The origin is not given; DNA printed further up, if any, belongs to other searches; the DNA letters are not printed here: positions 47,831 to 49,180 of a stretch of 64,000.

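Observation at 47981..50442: Exosortase/archaeosortase-like protein with one dedicated cargo bearing a novel C-terminal sorting tail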

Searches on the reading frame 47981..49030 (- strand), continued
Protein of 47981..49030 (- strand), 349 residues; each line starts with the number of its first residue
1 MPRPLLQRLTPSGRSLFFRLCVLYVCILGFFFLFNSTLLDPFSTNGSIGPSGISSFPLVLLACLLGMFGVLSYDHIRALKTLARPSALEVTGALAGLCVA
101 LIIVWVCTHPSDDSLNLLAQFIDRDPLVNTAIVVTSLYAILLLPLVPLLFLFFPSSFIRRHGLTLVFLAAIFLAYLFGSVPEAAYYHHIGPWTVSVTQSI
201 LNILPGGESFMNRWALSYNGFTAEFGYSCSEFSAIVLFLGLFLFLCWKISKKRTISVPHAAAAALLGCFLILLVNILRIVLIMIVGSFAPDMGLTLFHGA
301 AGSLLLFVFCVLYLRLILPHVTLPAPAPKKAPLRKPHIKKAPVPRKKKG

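Call 76: find_encoding_contigs(protein=P0072, flank=4000, max_places=2)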
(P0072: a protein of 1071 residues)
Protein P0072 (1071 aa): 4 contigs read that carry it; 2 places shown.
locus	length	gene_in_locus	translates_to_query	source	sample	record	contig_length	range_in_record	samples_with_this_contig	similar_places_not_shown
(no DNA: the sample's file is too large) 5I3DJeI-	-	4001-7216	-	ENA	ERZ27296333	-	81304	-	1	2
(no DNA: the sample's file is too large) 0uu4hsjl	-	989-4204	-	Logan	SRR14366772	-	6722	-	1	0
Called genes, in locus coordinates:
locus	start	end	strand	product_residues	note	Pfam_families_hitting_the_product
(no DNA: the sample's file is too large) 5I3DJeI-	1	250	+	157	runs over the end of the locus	-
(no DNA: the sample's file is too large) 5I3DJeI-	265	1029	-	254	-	-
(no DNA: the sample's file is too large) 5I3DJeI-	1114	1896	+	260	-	-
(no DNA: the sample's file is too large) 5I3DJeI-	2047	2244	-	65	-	-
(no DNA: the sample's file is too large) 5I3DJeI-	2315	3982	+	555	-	PF17125:Methyltr_RsmF_N, PF01189:Methyltr_RsmB-F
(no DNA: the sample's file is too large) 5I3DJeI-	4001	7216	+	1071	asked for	PF09721:Exosortase_EpsH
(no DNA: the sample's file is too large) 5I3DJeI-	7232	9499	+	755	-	-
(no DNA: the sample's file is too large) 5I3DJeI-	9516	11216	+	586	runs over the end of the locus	PF01807:Zn_ribbon_DnaG, PF08275:DNAG_N, PF01751:Toprim, PF13155:Toprim_2, PF13362:Toprim_3, PF13662:Toprim_4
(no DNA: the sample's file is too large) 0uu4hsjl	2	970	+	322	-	?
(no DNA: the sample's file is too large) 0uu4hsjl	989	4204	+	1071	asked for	PF09721:Exosortase_EpsH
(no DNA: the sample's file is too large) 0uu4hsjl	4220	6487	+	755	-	-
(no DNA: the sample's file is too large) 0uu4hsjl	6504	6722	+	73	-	?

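Call 77: find_encoding_contigs(protein=P0054, flank=5000, max_places=2)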
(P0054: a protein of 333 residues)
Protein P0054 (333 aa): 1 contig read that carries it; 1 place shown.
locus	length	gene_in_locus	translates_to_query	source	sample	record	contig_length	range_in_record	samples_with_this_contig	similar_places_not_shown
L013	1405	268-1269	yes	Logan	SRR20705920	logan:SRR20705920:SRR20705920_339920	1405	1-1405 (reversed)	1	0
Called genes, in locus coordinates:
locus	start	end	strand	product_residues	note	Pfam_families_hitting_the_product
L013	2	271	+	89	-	?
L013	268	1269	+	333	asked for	-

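Call 83: find_encoding_contigs(protein=P0077, flank=5000, max_places=2)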
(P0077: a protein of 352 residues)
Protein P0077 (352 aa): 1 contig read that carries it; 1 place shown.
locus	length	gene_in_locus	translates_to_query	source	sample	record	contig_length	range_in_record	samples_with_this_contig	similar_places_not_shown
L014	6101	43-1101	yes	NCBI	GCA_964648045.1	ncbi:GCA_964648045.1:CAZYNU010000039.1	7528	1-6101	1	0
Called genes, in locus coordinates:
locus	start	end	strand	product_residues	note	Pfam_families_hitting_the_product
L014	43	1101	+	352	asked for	PF09721:Exosortase_EpsH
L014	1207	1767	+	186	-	PF04011:LemA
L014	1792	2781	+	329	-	PF01435:Peptidase_M48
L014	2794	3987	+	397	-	-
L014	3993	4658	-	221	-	PF13489:Methyltransf_23, PF08241:Methyltransf_11, PF08242:Methyltransf_12 (weak), PF13649:Methyltransf_25 (weak)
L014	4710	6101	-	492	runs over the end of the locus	PF13522:GATase_6, PF13537:GATase_7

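Call 84: find_encoding_contigs(protein=P0060, flank=5000, max_places=2)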
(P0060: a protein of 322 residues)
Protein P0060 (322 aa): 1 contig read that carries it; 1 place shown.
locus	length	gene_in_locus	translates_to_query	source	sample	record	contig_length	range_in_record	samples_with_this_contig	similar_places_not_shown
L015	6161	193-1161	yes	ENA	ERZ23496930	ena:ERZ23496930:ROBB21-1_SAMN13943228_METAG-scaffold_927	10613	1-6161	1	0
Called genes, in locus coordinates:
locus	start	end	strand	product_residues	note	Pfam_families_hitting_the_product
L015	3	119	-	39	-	?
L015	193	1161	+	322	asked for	-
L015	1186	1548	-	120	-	PF05635:23S_rRNA_IVP, PF22296:bAvd (weak)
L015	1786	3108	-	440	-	-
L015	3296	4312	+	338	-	PF00395:SLH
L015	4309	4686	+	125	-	PF01687:Flavokinase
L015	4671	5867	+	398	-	PF08245:Mur_ligase_M, PF02875:Mur_ligase_C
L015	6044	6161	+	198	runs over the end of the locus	PF01351:RNase_HII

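Call 86: list_cluster_members(proteins=[window:47981-49030:-, window:49039-50442:-, P0036, P0037, P0049, P0077, P0007, L001:7401-8381:+, L005:4766-5773:+, P0072])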
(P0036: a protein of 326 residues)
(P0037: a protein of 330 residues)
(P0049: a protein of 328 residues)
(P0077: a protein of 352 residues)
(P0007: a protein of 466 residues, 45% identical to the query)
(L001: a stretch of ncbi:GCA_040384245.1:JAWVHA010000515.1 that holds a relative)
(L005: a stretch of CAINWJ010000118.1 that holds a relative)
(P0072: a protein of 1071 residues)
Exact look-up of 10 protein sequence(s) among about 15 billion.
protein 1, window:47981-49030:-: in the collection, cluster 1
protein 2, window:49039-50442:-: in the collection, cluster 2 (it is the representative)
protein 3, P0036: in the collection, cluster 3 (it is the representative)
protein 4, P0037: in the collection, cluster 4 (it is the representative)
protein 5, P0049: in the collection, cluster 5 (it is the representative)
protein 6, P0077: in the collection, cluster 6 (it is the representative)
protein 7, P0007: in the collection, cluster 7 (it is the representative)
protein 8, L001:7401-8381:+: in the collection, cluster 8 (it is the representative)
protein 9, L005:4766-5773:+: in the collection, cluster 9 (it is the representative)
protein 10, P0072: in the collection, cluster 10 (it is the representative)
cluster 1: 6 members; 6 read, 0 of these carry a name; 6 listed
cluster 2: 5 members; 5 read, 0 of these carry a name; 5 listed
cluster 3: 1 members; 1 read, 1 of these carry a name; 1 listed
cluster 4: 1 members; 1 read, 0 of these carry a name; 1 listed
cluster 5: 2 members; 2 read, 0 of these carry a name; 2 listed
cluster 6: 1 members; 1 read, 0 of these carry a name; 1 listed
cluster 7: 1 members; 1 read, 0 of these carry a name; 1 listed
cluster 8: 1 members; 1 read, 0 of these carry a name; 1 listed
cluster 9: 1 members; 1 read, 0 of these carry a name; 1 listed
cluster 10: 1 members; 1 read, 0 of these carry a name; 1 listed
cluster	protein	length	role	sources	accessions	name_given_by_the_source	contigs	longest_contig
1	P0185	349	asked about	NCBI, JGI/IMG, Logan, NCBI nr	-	-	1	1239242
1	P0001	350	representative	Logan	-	-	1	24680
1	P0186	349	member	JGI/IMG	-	-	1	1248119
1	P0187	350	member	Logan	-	-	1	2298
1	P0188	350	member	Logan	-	-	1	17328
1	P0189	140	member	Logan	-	-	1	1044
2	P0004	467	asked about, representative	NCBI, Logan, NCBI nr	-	-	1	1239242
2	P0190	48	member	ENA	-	-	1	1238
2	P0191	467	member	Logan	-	-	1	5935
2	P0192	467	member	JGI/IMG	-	-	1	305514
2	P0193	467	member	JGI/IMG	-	-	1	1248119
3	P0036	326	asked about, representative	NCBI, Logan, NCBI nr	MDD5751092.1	MAG: exosortase/archaeosortase family protein [Candidatus Peribacteraceae bacterium] | exosortase/archaeosortase family protein [Candidatus Peribacteraceae bacterium]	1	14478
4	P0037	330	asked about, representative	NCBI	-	-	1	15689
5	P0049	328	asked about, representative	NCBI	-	-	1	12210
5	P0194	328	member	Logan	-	-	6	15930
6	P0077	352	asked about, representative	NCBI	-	-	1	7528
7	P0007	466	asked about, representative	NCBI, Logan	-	-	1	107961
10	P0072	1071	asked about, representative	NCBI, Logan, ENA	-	-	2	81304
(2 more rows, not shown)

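Call 89: search_protein_families(library=ncbifam, proteins=[P0090, P0092, P0096, P0099, P0101, P0104, P0107, P0110, P0119, P0131], max_evalue=0.00001)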
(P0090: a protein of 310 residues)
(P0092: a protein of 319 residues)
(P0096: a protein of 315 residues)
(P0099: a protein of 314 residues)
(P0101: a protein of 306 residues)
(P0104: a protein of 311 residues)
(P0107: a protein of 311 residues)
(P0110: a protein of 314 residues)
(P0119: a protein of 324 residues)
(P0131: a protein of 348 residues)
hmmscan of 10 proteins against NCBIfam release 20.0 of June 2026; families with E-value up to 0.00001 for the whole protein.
P0090 (310 aa): 5 families
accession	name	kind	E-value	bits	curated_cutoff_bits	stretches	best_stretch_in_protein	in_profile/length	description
TIGR04162.1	exo_VPEID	exception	9e-15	54.6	150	1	136-305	133-307/516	exosortase E/protease, VPEID-CTERM system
TIGR04178.1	exo_archaeo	signature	3.1e-14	53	23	1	202-293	1-91/97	exosortase/archaeosortase family protein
TIGR02602.1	8TM_EpsH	subfamily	2.4e-12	46.9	105.55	1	53-291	12-231/241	exosortase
NF033767.0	exosort_XrtS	exception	2.6e-06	27.5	145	1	201-294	60-148/155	exosortase S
TIGR03109.2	exosort_XrtA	exception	4.1e-06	26.4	208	0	22-295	3-254/261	exosortase A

P0092 (319 aa): 4 families
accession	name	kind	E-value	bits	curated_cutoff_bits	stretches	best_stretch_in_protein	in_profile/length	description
TIGR04162.1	exo_VPEID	exception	2.7e-12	46.4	150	1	149-303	142-296/516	exosortase E/protease, VPEID-CTERM system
TIGR04178.1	exo_archaeo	signature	3.7e-11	43.2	23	1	211-303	2-88/97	exosortase/archaeosortase family protein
NF035943.2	exosort_XrtV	exception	2.8e-06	26.8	313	1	117-303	83-260/270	exosortase V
NF033770.1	exosort_XrtT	exception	7.7e-06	24.7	250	1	203-312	162-270/472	exosortase T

P0096 (315 aa): 3 families
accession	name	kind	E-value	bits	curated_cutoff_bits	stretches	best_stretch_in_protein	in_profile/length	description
TIGR04162.1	exo_VPEID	exception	2.8e-11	43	150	1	120-291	118-294/516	exosortase E/protease, VPEID-CTERM system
TIGR04178.1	exo_archaeo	signature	3.2e-11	43.4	23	1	201-292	1-88/97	exosortase/archaeosortase family protein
TIGR02602.1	8TM_EpsH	subfamily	4.5e-06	26.4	105.55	1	55-294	15-235/241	exosortase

P0099 (314 aa): 6 families
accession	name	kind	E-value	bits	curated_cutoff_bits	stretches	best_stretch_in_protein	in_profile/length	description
TIGR02602.1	8TM_EpsH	subfamily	1.6e-13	50.8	105.55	1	54-293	14-234/241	exosortase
TIGR04162.1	exo_VPEID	exception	1.9e-12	47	150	1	121-299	119-301/516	exosortase E/protease, VPEID-CTERM system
TIGR04178.1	exo_archaeo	signature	2.5e-12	46.9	23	1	201-296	1-91/97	exosortase/archaeosortase family protein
TIGR03762.1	archaeo_artC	exception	3.9e-09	36.8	100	1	142-294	120-271/274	archaeosortase C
TIGR03109.2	exosort_XrtA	exception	3.7e-07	29.8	208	1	125-294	90-254/261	exosortase A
TIGR04177.1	exosort_XrtH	exception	8.8e-06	25.8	86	0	165-296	30-150/158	exosortase H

P0101 (306 aa): 6 families
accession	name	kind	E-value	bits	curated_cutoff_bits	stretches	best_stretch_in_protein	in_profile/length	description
TIGR04178.1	exo_archaeo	signature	2e-13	50.4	23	1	199-289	2-87/97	exosortase/archaeosortase family protein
TIGR03762.1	archaeo_artC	exception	4.4e-12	46.4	100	1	140-289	120-269/274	archaeosortase C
TIGR03109.2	exosort_XrtA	exception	6.5e-08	32.3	208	1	59-289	39-252/261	exosortase A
TIGR04162.1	exo_VPEID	exception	2.2e-06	26.9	150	1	139-285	146-291/516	exosortase E/protease, VPEID-CTERM system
NF035943.2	exosort_XrtV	exception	4.6e-06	26.1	313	0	102-285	80-255/270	exosortase V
TIGR04489.1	exosort_XrtO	exception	8.8e-06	24.8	250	0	201-285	166-247/451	exosortase O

P0104 (311 aa): 2 families
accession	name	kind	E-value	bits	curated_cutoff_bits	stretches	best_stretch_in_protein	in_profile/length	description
TIGR04178.1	exo_archaeo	signature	1.9e-12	47.3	23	1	206-297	3-89/97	exosortase/archaeosortase family protein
TIGR04162.1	exo_VPEID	exception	8.1e-09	34.9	150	1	165-294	166-293/516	exosortase E/protease, VPEID-CTERM system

P0107 (311 aa): 4 families
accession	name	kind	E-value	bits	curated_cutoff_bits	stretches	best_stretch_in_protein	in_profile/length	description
TIGR04162.1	exo_VPEID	exception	4.1e-14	52.4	150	1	173-295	175-296/516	exosortase E/protease, VPEID-CTERM system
TIGR04178.1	exo_archaeo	signature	2.1e-11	43.9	23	1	203-298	1-94/97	exosortase/archaeosortase family protein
TIGR02602.1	8TM_EpsH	subfamily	1.6e-08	34.4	105.55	1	118-295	69-234/241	exosortase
TIGR03762.1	archaeo_artC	exception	8.7e-08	32.3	100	1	37-297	17-272/274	archaeosortase C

P0110 (314 aa): 2 families
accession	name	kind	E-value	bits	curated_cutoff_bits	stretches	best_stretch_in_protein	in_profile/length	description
TIGR04178.1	exo_archaeo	signature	3.9e-12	46.3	23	1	209-305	1-91/97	exosortase/archaeosortase family protein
TIGR04162.1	exo_VPEID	exception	2e-09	37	150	1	200-303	195-297/516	exosortase E/protease, VPEID-CTERM system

P0119 (324 aa): 3 families
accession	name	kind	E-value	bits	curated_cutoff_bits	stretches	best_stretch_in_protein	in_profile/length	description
TIGR04178.1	exo_archaeo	signature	4.1e-11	43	23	1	219-315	3-96/97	exosortase/archaeosortase family protein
TIGR02602.1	8TM_EpsH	subfamily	1e-07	31.7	105.55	1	67-312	10-235/241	exosortase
TIGR04162.1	exo_VPEID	exception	3e-07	29.8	150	1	159-317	147-302/516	exosortase E/protease, VPEID-CTERM system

P0131 (348 aa): 3 families
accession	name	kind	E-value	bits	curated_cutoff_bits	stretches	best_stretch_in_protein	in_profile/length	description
TIGR04178.1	exo_archaeo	signature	1.1e-10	41.7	23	1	213-304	1-90/97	exosortase/archaeosortase family protein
TIGR04162.1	exo_VPEID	exception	9.7e-10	38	150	1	195-297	187-290/516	exosortase E/protease, VPEID-CTERM system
NF046081.1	exosort_XrtX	exception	6.5e-07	29.4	170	1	174-303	34-153/168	exosortase X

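Call 98: list_cluster_members(proteins=[P0038, P0040, P0041, P0042, P0043, P0045, P0051, P0053, P0058, P0066])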
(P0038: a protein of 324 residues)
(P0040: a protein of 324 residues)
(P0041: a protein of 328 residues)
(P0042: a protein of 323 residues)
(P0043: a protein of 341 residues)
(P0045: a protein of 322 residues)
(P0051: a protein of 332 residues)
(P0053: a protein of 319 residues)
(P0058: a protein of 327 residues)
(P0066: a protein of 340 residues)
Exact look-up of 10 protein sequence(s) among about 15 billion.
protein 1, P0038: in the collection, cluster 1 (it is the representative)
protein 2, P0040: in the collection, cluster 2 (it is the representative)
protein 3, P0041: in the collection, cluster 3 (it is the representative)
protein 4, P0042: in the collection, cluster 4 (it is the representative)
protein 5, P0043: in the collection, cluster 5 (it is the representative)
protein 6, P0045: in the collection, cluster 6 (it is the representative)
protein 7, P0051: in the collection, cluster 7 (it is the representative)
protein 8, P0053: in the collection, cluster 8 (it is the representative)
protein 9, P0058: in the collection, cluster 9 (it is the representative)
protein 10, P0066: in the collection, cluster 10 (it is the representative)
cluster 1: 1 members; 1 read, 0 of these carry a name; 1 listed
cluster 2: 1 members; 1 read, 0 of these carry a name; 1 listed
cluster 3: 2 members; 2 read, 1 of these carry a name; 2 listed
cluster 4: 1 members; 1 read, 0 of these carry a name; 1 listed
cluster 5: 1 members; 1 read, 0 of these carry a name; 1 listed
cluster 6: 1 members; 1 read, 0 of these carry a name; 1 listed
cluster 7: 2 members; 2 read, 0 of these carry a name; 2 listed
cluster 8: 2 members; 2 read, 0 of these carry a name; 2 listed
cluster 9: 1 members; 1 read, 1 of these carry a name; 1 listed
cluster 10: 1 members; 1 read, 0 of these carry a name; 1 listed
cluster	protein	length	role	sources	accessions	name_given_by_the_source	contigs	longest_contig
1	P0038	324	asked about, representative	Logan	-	-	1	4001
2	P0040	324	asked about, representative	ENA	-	-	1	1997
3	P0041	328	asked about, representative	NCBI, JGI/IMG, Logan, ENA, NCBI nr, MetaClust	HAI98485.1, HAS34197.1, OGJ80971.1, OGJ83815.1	TPA: hypothetical protein DCL30_02985 [Candidatus Peribacteria bacterium] | MAG: hypothetical protein A3J91_00235 [Candidatus Peribacteria bacterium ... | status=active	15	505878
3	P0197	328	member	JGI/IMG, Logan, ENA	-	-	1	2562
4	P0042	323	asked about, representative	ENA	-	-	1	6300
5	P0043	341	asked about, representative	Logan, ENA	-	-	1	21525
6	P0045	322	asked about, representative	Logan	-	-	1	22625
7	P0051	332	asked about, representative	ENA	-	-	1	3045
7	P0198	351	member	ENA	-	-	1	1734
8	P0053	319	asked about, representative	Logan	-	-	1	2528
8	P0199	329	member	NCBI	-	-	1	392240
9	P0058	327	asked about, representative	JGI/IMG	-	exosortase/archaeosortase family protein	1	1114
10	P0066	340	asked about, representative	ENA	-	-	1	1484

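Call 99: list_cluster_members(proteins=[P0068, P0070, P0074, P0078, P0081, P0085, P0090, P0099, P0107, P0131])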
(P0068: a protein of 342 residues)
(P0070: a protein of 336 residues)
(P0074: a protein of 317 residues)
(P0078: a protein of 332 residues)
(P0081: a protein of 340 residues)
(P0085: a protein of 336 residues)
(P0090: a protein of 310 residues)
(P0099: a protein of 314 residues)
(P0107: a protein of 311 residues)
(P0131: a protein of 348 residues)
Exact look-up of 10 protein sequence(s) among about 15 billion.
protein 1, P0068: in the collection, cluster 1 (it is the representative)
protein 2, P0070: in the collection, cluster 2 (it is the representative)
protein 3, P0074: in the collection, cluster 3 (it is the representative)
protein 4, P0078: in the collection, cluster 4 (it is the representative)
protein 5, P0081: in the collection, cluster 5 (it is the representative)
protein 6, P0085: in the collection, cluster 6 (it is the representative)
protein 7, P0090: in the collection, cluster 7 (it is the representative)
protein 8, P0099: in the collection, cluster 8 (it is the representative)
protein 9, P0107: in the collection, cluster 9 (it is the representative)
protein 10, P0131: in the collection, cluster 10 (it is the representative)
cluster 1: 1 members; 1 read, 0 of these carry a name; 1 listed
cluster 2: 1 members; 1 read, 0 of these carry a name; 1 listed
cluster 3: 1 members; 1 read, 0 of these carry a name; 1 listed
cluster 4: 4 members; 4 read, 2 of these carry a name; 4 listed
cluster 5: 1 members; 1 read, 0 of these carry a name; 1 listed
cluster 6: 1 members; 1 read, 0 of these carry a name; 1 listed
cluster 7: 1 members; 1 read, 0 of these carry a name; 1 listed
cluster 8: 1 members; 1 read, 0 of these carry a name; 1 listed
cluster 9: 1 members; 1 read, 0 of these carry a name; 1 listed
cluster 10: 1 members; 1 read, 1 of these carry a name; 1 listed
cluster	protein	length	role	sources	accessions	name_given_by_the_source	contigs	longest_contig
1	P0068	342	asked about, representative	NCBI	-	-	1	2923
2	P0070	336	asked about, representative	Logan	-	-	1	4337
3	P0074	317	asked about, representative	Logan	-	-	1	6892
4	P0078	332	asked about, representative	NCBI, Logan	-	-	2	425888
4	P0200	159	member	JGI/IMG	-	exosortase/archaeosortase family protein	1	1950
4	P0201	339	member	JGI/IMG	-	exosortase/archaeosortase family protein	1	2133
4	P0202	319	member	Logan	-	-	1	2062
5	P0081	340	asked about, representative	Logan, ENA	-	-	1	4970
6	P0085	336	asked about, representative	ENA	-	-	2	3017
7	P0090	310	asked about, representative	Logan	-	-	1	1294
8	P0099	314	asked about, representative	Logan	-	-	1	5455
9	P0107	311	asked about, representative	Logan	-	-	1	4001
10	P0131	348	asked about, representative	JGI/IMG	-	exosortase/archaeosortase family protein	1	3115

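Call 105: search_protein_families(library=pfam, proteins=[L005:1775-4753:+, L012:1482-2753:+, L006:2618-3619:+, L006:3661-4584:+, P0072], max_evalue=0.001)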
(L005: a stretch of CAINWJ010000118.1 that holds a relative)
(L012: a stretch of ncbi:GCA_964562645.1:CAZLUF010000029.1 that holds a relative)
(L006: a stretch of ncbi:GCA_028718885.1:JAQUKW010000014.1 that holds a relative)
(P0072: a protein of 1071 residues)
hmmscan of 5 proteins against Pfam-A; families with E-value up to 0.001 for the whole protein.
L005:1775-4753:+ (992 aa): 8 families
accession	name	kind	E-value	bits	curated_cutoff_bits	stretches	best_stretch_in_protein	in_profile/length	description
PF01436.27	NHL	-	6.7e-33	111.5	20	0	514-541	2-28/28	NHL repeat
PF01731.26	Arylesterase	-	1.4e-12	48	21.3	0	318-350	51-83/86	Arylesterase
PF06977.17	SdiA-regulated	-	3.3e-08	33.5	21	0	261-401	66-192/249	SdiA-regulated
PF25021.1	TEN_NHL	-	8.5e-08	32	27.1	0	199-401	29-221/357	Teneurin NHL domain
PF22671.1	Gp18_domIII_N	-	1.9e-07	31.7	27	0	600-632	16-47/58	Tail sheath protein Gp18 domain III N-terminal region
PF10282.15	Lactonase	-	2.2e-06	27.6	21.7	0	510-661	33-171/344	Lactonase, 7-bladed beta-propeller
PF23821.1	DUF7191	-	1e-05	25.8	27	0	648-660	47-59/64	Family of unknown function (DUF7191)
PF08527.15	PAD_M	-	0.00065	19.8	24.8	0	522-569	81-128/159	Protein-arginine deiminase (PAD) middle domain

L012:1482-2753:+ (423 aa): 0 families

L006:2618-3619:+ (333 aa): 2 families
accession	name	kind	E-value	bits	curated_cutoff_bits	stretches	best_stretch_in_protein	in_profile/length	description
PF07591.16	PT-HINT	-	2.5e-13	50.9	27.7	1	42-173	2-133/137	Pretoxin HINT domain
PF14890.11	Intein_splicing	-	9.8e-11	42.1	35.8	1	44-126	4-92/155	Intein splicing domain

L006:3661-4584:+ (307 aa): 0 families

P0072 (1071 aa): 1 family
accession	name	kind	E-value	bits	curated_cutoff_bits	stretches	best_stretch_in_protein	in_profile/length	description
PF09721.15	Exosortase_EpsH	-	1.5e-07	31.5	25.7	1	806-1063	32-254/254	Transmembrane exosortase (Exosortase_EpsH)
